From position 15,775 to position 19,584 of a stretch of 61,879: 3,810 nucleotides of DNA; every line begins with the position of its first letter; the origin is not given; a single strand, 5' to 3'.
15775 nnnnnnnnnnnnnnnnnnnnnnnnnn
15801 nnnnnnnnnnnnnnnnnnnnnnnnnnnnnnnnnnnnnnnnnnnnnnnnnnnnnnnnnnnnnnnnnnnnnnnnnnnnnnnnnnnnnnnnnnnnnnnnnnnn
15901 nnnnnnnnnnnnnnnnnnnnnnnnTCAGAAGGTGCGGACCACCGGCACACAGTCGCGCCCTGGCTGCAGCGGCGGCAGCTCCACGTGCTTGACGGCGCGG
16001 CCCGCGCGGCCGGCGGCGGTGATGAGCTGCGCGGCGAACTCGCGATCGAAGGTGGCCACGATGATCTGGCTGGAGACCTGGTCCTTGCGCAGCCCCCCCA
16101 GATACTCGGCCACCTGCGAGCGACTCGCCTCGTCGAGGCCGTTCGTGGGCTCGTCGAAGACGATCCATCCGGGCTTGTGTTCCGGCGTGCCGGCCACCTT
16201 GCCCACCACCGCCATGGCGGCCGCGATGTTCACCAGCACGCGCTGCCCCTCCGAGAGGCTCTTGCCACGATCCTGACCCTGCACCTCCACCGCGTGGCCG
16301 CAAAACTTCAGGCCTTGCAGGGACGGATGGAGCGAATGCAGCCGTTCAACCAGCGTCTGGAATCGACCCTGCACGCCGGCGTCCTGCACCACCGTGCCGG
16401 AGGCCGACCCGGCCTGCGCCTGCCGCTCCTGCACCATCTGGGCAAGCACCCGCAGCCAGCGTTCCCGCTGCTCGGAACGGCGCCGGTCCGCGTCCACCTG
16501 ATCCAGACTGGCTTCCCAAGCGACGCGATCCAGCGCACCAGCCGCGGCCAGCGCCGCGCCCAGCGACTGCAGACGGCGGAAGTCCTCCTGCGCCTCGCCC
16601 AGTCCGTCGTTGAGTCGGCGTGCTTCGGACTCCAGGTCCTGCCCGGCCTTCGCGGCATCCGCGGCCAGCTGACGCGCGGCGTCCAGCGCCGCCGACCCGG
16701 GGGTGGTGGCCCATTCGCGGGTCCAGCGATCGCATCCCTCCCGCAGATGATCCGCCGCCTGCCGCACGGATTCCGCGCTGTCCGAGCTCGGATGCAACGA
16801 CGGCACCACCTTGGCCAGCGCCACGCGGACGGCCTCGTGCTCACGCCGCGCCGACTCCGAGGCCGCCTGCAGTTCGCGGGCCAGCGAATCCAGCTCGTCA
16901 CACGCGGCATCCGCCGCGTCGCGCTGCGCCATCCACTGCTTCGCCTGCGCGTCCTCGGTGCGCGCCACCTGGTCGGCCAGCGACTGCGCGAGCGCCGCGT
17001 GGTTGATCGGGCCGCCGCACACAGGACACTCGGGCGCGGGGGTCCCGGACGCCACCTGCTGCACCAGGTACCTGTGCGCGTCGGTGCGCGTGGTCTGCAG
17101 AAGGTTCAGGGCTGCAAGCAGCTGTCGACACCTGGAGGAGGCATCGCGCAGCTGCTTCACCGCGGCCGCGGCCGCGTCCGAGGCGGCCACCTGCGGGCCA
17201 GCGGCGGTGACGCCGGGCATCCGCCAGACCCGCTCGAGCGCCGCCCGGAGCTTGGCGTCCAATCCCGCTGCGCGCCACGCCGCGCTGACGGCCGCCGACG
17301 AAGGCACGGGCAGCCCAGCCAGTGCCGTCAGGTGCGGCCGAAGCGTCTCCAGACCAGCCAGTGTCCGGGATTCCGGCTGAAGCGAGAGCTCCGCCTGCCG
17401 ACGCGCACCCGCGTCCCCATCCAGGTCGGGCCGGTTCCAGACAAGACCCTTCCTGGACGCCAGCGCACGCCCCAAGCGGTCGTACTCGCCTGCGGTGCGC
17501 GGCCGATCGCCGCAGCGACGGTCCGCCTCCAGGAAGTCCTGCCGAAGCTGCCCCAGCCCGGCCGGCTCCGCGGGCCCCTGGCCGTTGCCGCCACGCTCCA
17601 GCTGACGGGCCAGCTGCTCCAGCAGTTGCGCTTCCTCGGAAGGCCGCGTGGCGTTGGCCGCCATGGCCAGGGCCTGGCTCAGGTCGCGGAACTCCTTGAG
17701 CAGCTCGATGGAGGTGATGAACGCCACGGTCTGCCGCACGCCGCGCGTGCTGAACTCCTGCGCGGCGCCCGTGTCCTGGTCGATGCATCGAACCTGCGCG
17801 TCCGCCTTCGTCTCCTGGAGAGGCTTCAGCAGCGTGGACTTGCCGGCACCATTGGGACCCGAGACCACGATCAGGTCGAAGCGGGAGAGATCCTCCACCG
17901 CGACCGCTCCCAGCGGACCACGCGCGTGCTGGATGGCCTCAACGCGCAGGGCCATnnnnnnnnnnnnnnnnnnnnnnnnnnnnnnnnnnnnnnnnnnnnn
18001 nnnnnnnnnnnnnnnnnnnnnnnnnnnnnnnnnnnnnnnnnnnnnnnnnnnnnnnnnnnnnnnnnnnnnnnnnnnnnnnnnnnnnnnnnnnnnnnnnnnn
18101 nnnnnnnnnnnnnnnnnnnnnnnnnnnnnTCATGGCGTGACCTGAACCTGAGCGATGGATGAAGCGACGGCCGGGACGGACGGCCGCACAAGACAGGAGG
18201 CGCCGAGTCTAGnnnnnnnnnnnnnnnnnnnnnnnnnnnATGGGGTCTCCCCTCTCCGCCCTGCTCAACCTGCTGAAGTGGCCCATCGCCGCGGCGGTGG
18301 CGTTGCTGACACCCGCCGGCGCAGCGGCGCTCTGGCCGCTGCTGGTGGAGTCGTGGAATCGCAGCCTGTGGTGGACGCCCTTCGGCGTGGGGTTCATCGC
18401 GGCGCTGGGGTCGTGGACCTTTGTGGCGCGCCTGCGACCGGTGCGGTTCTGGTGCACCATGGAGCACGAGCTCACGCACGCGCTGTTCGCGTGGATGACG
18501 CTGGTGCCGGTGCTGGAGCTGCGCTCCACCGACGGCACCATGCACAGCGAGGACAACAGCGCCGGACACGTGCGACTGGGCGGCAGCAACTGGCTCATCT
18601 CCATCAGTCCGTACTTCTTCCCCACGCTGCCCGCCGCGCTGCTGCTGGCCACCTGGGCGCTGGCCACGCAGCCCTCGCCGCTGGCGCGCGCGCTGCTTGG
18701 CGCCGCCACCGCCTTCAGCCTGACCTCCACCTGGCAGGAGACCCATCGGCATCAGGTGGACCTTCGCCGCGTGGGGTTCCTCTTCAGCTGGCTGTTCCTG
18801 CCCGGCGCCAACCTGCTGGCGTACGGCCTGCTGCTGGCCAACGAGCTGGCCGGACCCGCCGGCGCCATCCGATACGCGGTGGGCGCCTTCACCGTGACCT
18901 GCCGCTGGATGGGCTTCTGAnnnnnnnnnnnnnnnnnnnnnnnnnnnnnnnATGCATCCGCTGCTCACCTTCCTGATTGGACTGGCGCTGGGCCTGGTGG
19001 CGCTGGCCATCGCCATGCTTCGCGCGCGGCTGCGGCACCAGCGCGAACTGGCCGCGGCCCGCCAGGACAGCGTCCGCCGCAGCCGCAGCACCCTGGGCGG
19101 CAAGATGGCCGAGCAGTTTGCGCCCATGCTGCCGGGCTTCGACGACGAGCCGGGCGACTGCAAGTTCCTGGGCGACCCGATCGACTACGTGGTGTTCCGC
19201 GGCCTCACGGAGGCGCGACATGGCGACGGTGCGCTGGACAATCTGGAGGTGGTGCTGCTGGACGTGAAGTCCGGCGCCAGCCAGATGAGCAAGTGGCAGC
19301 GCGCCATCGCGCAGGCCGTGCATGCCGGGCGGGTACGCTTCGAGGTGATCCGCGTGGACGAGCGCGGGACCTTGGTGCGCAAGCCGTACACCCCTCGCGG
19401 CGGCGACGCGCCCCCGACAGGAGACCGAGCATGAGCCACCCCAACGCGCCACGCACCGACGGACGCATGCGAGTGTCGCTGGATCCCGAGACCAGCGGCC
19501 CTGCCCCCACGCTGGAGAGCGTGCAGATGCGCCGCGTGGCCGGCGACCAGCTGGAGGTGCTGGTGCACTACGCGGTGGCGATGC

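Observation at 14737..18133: Orphan Rad50/SbcC-like zinc-hook ATPase operon with PD-(D/E)xK and HD partners and no SbcD/Mre11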

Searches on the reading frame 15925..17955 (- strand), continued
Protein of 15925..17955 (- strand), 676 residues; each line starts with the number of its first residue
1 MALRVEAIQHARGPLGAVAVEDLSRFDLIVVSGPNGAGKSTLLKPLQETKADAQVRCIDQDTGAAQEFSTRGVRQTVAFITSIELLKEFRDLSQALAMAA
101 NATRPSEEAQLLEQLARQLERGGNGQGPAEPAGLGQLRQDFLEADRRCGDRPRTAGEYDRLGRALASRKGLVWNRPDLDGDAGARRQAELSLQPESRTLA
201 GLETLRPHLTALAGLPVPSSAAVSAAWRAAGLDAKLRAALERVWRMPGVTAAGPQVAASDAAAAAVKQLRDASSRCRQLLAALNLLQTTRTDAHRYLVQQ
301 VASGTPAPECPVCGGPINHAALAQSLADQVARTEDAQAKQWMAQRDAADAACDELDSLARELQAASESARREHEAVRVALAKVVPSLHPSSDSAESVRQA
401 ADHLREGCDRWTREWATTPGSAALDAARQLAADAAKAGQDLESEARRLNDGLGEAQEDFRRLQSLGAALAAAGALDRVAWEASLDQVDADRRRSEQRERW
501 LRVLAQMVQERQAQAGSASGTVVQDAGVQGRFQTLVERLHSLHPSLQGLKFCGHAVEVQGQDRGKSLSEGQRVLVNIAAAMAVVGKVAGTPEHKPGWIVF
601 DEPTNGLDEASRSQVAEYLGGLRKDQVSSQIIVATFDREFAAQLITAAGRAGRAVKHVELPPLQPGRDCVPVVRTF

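Call 69: search_solved_structures(query=A3, max_evalue=0.01, show_alignments=4)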
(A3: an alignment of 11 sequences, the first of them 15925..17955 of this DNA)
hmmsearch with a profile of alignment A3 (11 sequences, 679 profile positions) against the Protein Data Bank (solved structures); distinct sequences matched with E-value up to 0.01: 48.
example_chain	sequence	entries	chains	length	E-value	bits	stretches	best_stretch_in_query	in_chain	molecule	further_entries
5da9_A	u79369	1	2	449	2.1e-08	36.4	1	550-643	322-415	Putative uncharacterized protein,Putative uncharacterized protein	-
2ihy_A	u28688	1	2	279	2.4e-08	36.2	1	23-92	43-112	ABC transporter, ATP-binding protein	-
2ix8_A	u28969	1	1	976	9.9e-08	34.1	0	594-654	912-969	ELONGATION FACTOR 3A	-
2iw3_A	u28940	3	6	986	1e-07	34.1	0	594-654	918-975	ELONGATION FACTOR 3A | ELONGATION FACTOR 3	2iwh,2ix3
8ylr_v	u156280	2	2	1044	1.1e-07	34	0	594-654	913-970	Elongation factor 3A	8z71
7b7d_EF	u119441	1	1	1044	1.2e-07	33.9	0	594-654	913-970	Elongation factor 3A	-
5dac_A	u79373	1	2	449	2e-07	33.1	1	550-643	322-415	Putative uncharacterized protein,Putative uncharacterized protein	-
7nhk_0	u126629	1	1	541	2.8e-07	32.6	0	601-620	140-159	ABC-F type ribosomal protection protein Lsa(A)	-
8yld_v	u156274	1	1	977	1.4e-06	30.3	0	594-654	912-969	Elongation factor 3A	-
6c2u_A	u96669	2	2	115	5.1e-06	28.5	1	26-63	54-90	phosphate-loop protein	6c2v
9ugg_A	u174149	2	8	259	5.5e-06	28.4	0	591-638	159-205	Lantibiotic ABC transporter ATP-binding protein PsdA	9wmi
5x3x_A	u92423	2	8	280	8.1e-06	27.8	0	588-648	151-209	Cobalt ABC transporter ATP-binding protein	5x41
7p7q_0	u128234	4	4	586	1.9e-05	26.6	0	24-48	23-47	ARE-ABC-F family resistance factor PoxtA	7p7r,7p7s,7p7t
4yms_J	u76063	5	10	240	2.5e-05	26.2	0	24-79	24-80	ABC-type polar amino acid transport system, ATPase component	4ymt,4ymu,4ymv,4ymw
4g1u_C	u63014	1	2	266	4.7e-05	25.3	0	16-49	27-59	Hemin import ATP-binding protein HmuV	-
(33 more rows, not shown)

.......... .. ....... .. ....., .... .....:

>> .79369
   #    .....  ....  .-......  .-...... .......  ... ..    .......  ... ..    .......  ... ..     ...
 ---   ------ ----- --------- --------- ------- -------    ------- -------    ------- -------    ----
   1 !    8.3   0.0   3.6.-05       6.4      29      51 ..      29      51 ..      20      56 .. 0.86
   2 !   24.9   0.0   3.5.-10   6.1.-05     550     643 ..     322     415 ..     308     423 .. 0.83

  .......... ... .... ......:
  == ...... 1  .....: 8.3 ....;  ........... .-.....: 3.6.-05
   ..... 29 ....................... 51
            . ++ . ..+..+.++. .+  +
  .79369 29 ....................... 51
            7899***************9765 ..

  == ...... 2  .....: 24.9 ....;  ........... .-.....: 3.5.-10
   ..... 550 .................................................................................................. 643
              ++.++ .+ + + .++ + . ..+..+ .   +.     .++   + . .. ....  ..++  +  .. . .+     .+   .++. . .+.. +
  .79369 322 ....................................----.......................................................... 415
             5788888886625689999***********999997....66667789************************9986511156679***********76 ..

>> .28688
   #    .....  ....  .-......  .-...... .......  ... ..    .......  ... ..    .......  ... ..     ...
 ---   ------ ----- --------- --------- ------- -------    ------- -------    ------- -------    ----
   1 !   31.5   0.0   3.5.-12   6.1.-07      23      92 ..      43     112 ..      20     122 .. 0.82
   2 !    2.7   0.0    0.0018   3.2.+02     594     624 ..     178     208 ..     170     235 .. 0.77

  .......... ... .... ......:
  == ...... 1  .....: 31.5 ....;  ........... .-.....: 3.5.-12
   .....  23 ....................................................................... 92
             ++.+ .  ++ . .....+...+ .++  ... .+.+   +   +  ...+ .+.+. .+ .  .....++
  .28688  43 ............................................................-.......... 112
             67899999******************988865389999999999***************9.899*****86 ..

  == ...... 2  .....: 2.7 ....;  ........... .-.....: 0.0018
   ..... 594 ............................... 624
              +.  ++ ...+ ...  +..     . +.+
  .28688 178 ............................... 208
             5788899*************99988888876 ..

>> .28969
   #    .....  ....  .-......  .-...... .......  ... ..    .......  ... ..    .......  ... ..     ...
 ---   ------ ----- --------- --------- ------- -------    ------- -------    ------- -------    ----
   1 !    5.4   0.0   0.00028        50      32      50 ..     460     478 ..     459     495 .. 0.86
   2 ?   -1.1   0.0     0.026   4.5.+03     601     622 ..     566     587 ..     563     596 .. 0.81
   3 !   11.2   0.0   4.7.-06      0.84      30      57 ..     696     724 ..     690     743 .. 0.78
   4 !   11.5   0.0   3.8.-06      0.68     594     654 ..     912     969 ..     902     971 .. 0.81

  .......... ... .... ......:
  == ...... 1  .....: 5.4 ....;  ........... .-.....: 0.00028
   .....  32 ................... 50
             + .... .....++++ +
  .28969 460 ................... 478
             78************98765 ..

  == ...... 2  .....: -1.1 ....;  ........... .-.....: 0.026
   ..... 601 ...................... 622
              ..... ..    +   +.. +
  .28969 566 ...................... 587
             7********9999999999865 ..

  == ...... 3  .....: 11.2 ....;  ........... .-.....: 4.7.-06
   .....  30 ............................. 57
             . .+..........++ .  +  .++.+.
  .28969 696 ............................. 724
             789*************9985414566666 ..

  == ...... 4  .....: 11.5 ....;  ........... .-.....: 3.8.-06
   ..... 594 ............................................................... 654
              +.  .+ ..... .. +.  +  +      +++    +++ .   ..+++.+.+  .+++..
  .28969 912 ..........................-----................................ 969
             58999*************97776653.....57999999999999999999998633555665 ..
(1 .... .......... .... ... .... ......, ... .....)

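Call 71: search_protein_families(library=padloc, proteins=[L019:3092-3829:+], max_evalue=0.00001)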
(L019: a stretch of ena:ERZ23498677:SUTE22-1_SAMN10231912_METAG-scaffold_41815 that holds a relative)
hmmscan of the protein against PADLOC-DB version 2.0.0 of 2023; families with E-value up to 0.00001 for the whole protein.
L019:3092-3829:+ (245 aa): 3 families
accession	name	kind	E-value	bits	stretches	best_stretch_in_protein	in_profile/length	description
PDLC05027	PDC-S48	-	2.7e-25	87.3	1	7-169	4-167/411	-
PDLC01247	DEDDh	-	7.5e-25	86.2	1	12-165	3-138/139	"CAS-I,CAS-II,CAS-III,CAS-IV,CAS-V,CAS-VI; associated"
PDLC05028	PDC-S48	-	4.5e-17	59.8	1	6-186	17-198/512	-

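Call 73: predict_structure(alignment_id=A4)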
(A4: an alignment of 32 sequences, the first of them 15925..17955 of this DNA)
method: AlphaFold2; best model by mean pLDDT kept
length: 676 residues; sequences in the alignment: 32
mean_pLDDT: 90.0   pTM: 0.49
mean pLDDT of the five models: 90.0, 90.0, 88.6, 87.1, 86.7
residues with pLDDT >= 90: 432; 70-90: 223; 50-70: 21; < 50: 0
segments of 3 or more residues with pLDDT < 50: none
pLDDT, mean of each block of 10 residues (from residue 1): 92 91 97 96 93 93 92 87 91 82 85 89 59 82 91 92 93 91 91 93 94 89 87 94 91 87 94 93 89 87 79 84 88 79 94 95 93 94 89 93 95 90 92 96 92 92 94 83 66 85 92 86 90 89 90 91 92 94 87 89 95 96 93 98 97 97 92 96
secondary structure, 60 per line:
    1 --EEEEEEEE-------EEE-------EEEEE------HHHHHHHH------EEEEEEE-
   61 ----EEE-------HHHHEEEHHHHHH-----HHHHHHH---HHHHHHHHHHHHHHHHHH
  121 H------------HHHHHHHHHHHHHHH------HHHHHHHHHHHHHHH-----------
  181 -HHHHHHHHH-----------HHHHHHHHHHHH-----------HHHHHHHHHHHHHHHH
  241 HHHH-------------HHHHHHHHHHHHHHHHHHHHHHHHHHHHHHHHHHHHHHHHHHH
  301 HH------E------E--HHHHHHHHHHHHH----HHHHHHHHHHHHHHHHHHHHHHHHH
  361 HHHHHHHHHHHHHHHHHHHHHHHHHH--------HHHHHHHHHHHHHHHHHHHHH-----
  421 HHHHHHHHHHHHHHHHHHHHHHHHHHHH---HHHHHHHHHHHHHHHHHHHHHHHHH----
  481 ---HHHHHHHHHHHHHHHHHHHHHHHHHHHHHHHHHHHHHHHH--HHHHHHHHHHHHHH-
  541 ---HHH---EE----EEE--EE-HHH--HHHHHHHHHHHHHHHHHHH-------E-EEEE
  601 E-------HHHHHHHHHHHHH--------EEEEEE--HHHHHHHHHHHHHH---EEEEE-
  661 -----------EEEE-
elements in order: E3-10 E18-20 E28-32 H39-46 E53-59 E65-67 H75-78 E79-81 H82-87 H93-99 H103-121 H134-148 H155-169 H182-190 H202-213 H225-244 H258-302 H319-331 H336-386 H395-415 H421-448 H452-476 H484-523 H526-539 E556-558 H569-587 E597-601 H609-621 E630-635 H638-651 E655-659 E672-675

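Call 76: fold_search(model_id=the predicted structure, library=pdb)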
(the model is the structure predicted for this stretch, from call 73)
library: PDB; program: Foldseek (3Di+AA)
matches with E <= 10: 743; with E <= 0.001: 41
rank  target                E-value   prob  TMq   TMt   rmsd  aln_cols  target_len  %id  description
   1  7zr1_C                3.1e-09  1.00  0.23  0.20  79.0       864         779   14  Chaetomium thermophilum Mre11-Rad50-Nbs1 complex bound to ATPyS (composite structure) (released 2023-01-11)
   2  7zr1_D                2.7e-08  1.00  0.23  0.21  79.3       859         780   14  Chaetomium thermophilum Mre11-Rad50-Nbs1 complex bound to ATPyS (composite structure) (released 2023-01-11)
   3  9hqx_B                3.0e-08  1.00  0.25  0.26  34.0       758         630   12  Salmonella enterica Lamassu LmuACB bound to DNA duplex (released 2025-10-01)
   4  9hqu_A                5.8e-08  1.00  0.26  0.28  34.0       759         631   12  Salmonella enterica Lamassu LmuACB in nuclease sequestration state (released 2025-10-01)
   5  9hqx_f                1.1e-06  1.00  0.23  0.24  29.0       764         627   12  Salmonella enterica Lamassu LmuACB bound to DNA duplex (released 2025-10-01)
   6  8dk2_C                3.3e-06  1.00  0.20  0.19  48.0       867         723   14  CryoEM structure of Pseudomonas aeruginosa PA14 JetABC in an unclamped state trapped in ATP dependent dimeric form (released 2022-10-05)
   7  8dk2_D                3.8e-06  1.00  0.23  0.22  44.3       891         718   13  CryoEM structure of Pseudomonas aeruginosa PA14 JetABC in an unclamped state trapped in ATP dependent dimeric form (released 2022-10-05)
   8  9qxx_B                1.9e-05  1.00  0.23  0.21  46.4       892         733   10  JetABC DNA loaded state dimer (released 2025-10-01)
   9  9qxx_A                2.9e-05  1.00  0.20  0.19  45.5       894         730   11  JetABC DNA loaded state dimer (released 2025-10-01)
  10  9qxu_B                3.7e-05  1.00  0.20  0.19  46.4       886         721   12  JetABC DNA loaded state monomer (open) (released 2025-10-01)
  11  4ncj_C                6.4e-05  1.00  0.18  0.35   5.7       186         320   16  Crystal Structure of Pyrococcus furiosis Rad50 R805E mutation with ADP Beryllium Flouride (released 2014-03-05)
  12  3auy_A                8.4e-05  1.00  0.16  0.26   7.9       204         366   17  Crystal structure of Rad50 bound to ADP (released 2011-05-25)
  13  6wg3_A                8.4e-05  1.00  0.22  0.26  50.9       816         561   10  Cryo-EM structure of human Cohesin-NIPBL-DNA complex (released 2020-05-20)
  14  5dny_D                8.8e-05  1.00  0.18  0.32   5.9       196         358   16  Structure of the ATPrS-Mre11/Rad50-DNA complex (released 2016-02-24)
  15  9ux7_A                1.0e-04  1.00  0.24  0.28  30.7       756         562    9  CryoEM Structure of LmuAB-DNA complex (released 2026-03-25)
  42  5da9_B                1.0e-03  1.00  0.17  0.26   9.1       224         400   18  ATP-gamma-S bound Rad50 from Chaetomium thermophilum in complex with the Rad50-binding domain of Mre11 (released 2016-03-02)
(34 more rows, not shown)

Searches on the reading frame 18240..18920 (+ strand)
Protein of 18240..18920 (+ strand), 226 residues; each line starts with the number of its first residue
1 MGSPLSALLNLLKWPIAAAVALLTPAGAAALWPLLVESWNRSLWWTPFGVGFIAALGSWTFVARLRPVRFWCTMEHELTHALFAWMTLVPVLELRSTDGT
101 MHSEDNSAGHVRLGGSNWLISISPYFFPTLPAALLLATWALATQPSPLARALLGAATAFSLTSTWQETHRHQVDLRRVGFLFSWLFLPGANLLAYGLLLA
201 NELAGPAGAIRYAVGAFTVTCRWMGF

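Call 23: search_protein_families(library=pfam, proteins=[window:18240-18920:+], max_evalue=0.01)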
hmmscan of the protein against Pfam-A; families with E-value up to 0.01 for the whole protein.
window:18240-18920:+ (226 aa): 1 family
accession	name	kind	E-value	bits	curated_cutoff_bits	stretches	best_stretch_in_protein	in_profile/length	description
PF13398.12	Peptidase_M50B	-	0.00097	19.3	26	1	53-165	5-110/201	Peptidase M50B-like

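Call 72: search_protein_families(library=ncbifam, proteins=[window:18240-18920:+], max_evalue=0.00001)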
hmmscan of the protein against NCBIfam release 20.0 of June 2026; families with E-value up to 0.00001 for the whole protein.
window:18240-18920:+ (226 aa): 0 families

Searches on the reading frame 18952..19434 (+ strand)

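Call 23: search_protein_families(library=pfam, proteins=[window:18952-19434:+], max_evalue=0.01)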
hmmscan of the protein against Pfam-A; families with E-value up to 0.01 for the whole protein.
window:18952-19434:+ (160 aa): 1 family
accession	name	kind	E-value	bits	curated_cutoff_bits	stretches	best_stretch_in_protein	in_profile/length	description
PF10107.15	Endonuc_Holl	-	3.5e-27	95.6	23.8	1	30-134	60-158/159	Endonuclease related to archaeal Holliday junction resolvase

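Call 72: search_protein_families(library=ncbifam, proteins=[window:18952-19434:+], max_evalue=0.00001)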
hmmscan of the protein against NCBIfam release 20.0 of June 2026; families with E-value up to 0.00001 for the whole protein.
window:18952-19434:+ (160 aa): 0 families
